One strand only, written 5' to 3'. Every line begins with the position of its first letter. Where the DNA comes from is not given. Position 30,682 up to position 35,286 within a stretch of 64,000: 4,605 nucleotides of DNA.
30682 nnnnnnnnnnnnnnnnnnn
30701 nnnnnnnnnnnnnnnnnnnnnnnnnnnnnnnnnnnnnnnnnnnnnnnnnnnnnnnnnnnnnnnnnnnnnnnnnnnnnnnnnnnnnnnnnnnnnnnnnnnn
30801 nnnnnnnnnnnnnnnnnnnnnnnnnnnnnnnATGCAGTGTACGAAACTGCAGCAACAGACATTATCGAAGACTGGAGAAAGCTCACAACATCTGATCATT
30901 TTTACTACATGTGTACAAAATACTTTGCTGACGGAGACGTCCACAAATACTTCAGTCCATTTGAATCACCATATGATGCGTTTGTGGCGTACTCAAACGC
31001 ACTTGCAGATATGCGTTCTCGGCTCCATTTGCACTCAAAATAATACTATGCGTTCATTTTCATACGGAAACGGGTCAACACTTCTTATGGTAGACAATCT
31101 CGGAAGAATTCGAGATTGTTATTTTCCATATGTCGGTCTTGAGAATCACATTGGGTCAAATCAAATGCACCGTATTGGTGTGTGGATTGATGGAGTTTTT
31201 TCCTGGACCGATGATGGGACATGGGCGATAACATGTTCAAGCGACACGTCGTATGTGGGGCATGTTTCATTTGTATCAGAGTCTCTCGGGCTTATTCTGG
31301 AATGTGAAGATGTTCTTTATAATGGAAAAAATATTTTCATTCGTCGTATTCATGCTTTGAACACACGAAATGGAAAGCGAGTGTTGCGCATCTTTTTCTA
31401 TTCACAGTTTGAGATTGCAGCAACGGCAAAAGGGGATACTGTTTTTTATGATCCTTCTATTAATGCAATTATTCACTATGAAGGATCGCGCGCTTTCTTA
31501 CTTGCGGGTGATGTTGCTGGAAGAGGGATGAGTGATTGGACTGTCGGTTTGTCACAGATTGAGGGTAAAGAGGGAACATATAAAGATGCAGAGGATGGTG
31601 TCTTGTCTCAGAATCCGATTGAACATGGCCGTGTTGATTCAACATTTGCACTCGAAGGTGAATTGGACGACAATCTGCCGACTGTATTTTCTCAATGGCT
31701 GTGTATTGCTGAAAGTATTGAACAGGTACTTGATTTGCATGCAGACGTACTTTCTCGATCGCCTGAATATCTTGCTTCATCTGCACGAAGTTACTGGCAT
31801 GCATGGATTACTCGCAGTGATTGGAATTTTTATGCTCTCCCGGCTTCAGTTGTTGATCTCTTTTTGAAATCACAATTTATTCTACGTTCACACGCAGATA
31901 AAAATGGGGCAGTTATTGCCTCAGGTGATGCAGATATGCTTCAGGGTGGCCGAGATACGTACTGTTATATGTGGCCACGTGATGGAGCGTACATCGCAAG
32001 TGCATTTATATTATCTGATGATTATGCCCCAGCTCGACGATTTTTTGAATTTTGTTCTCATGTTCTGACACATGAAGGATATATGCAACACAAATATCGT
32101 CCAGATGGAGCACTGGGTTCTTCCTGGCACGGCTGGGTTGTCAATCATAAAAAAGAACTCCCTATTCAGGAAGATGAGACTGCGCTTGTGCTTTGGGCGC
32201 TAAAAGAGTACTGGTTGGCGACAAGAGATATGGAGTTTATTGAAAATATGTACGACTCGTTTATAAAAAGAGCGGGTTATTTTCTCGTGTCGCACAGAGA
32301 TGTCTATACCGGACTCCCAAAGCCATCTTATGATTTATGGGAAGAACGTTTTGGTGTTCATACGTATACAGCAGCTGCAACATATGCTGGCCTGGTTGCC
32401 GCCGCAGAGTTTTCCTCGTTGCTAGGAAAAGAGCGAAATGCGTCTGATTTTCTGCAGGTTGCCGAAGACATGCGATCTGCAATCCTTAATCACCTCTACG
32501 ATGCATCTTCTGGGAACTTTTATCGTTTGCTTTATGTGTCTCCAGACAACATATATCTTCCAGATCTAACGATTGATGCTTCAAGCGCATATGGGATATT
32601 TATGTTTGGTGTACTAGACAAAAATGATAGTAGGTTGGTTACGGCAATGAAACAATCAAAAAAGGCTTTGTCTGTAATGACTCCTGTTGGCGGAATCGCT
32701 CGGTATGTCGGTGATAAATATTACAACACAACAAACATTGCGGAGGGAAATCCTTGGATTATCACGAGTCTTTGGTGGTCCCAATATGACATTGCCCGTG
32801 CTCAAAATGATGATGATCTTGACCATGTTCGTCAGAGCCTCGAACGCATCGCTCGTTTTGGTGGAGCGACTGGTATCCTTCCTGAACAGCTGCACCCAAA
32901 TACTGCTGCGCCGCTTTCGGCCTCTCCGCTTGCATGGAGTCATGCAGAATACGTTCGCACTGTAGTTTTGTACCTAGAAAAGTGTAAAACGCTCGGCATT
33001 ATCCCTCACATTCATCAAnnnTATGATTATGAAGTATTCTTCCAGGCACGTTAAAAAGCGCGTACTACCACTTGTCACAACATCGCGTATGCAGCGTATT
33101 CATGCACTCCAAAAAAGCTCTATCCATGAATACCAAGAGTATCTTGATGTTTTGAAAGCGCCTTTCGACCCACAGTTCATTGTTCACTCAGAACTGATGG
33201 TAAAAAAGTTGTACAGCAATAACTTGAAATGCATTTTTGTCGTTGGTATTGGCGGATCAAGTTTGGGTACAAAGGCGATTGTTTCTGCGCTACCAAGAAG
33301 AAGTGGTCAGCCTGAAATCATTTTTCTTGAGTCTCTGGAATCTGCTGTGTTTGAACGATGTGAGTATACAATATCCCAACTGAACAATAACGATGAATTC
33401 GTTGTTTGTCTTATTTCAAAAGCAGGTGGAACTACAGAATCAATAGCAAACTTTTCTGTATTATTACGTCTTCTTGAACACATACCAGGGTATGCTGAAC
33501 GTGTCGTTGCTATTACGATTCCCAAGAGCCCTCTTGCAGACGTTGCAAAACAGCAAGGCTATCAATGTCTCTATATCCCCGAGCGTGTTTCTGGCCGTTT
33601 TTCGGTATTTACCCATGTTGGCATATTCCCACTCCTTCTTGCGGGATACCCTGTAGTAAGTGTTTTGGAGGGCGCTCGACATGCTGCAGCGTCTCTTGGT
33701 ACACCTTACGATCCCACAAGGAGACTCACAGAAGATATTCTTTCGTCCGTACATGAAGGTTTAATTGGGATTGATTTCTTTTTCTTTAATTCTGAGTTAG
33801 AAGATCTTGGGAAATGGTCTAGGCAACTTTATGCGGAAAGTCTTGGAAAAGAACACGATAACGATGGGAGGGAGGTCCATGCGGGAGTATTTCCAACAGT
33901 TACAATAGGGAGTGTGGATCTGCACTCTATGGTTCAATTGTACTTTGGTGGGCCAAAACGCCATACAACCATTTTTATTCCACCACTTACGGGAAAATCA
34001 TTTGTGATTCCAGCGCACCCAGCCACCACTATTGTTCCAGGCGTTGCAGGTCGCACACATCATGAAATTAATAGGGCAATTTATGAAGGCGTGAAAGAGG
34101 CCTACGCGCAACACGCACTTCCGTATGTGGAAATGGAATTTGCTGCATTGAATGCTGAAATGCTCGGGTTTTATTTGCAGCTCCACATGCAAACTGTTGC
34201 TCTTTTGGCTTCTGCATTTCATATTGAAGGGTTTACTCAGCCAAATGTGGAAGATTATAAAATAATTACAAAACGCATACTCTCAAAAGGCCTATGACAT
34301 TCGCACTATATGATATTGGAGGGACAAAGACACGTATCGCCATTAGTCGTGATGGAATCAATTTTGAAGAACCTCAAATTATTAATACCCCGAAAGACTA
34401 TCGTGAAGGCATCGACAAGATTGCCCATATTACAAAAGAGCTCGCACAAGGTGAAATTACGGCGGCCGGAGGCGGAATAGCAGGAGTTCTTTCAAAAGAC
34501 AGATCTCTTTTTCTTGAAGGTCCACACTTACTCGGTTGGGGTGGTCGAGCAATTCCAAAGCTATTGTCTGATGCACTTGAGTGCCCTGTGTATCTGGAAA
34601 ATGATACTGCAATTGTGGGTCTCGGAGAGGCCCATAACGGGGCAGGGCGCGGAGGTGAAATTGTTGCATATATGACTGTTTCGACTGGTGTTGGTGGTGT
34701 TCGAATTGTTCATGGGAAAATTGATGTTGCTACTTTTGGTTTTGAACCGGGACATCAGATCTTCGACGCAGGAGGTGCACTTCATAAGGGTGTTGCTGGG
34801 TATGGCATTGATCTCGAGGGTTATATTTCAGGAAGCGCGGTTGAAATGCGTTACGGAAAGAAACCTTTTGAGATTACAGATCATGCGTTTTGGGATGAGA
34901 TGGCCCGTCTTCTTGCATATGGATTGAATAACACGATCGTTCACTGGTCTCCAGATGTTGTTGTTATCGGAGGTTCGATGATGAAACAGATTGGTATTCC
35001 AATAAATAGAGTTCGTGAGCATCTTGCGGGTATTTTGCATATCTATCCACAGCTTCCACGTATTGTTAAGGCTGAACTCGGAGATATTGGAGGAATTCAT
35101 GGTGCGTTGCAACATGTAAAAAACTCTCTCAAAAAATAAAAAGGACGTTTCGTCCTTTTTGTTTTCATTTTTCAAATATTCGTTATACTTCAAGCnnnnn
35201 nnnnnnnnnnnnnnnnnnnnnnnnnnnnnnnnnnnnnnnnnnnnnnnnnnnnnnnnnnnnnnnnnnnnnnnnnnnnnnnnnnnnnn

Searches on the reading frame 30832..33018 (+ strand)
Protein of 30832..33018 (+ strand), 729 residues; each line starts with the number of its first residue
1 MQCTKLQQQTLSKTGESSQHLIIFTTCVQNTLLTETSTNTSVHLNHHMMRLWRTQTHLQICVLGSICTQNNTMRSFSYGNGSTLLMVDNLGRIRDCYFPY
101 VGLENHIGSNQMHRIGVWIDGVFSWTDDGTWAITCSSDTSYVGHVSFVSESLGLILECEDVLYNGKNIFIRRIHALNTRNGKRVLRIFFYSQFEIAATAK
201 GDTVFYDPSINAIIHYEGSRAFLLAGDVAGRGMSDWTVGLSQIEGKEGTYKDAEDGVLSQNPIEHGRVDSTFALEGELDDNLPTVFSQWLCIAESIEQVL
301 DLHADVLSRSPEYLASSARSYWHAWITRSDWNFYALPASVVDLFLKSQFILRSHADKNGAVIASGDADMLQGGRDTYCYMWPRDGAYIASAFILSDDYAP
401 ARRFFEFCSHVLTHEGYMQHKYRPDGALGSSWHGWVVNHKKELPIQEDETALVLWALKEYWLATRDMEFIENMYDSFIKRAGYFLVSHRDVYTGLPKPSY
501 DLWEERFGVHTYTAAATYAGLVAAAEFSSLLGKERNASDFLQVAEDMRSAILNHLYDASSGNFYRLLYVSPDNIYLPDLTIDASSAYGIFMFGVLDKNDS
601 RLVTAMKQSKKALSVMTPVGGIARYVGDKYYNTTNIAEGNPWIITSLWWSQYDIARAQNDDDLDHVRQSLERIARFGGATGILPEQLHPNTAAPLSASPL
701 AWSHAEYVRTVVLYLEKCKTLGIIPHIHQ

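Call 53: search_protein_families(library=pfam, proteins=[window:30832-33018:+], max_evalue=0.00001)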
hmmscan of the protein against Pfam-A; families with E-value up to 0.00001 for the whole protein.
window:30832-33018:+ (729 aa): 2 families
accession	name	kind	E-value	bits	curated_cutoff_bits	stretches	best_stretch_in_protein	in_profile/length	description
PF00723.27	Glyco_hydro_15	-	2.6e-23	83.1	22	1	357-710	22-425/427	Glycosyl hydrolases family 15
PF22422.2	MGH1-like_GH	-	5.7e-06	26.6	27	0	514-703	176-356/356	Mannosylglycerate hydrolase MGH1-like glycoside hydrolase domain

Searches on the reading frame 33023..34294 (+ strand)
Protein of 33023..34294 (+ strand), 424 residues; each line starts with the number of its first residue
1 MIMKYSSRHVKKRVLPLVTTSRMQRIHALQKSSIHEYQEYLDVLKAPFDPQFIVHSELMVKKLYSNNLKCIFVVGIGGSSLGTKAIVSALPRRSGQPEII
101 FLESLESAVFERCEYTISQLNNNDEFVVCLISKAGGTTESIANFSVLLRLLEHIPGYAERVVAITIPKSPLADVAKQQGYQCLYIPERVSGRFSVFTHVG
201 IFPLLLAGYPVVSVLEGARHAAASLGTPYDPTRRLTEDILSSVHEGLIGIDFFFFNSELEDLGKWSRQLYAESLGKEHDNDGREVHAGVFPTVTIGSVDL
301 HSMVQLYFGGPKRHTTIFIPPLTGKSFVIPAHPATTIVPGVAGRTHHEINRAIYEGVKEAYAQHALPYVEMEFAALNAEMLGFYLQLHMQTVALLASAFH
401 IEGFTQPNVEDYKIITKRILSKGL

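Call 53: search_protein_families(library=pfam, proteins=[window:33023-34294:+], max_evalue=0.00001)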
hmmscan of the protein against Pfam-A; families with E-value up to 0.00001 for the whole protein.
window:33023-34294:+ (424 aa): 1 family
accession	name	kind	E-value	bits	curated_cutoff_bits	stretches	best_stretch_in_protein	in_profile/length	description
PF00342.24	PGI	-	2e-13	50.2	22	1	66-419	94-465/486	Phosphoglucose isomerase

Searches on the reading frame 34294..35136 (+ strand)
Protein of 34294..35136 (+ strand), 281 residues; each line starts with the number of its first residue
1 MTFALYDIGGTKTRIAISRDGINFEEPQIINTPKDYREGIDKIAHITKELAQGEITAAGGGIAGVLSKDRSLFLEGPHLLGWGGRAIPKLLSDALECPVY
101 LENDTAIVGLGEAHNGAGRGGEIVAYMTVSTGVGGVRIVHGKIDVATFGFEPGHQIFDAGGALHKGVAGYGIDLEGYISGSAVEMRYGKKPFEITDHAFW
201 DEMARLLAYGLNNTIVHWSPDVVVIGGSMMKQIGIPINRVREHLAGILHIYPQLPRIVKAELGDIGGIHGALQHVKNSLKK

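Call 53: search_protein_families(library=pfam, proteins=[window:34294-35136:+], max_evalue=0.00001)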
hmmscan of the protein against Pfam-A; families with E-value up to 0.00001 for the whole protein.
window:34294-35136:+ (281 aa): 1 family
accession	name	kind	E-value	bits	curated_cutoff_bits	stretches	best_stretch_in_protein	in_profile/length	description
PF00480.26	ROK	-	1.3e-32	113.9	22.9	1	7-276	5-292/294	ROK family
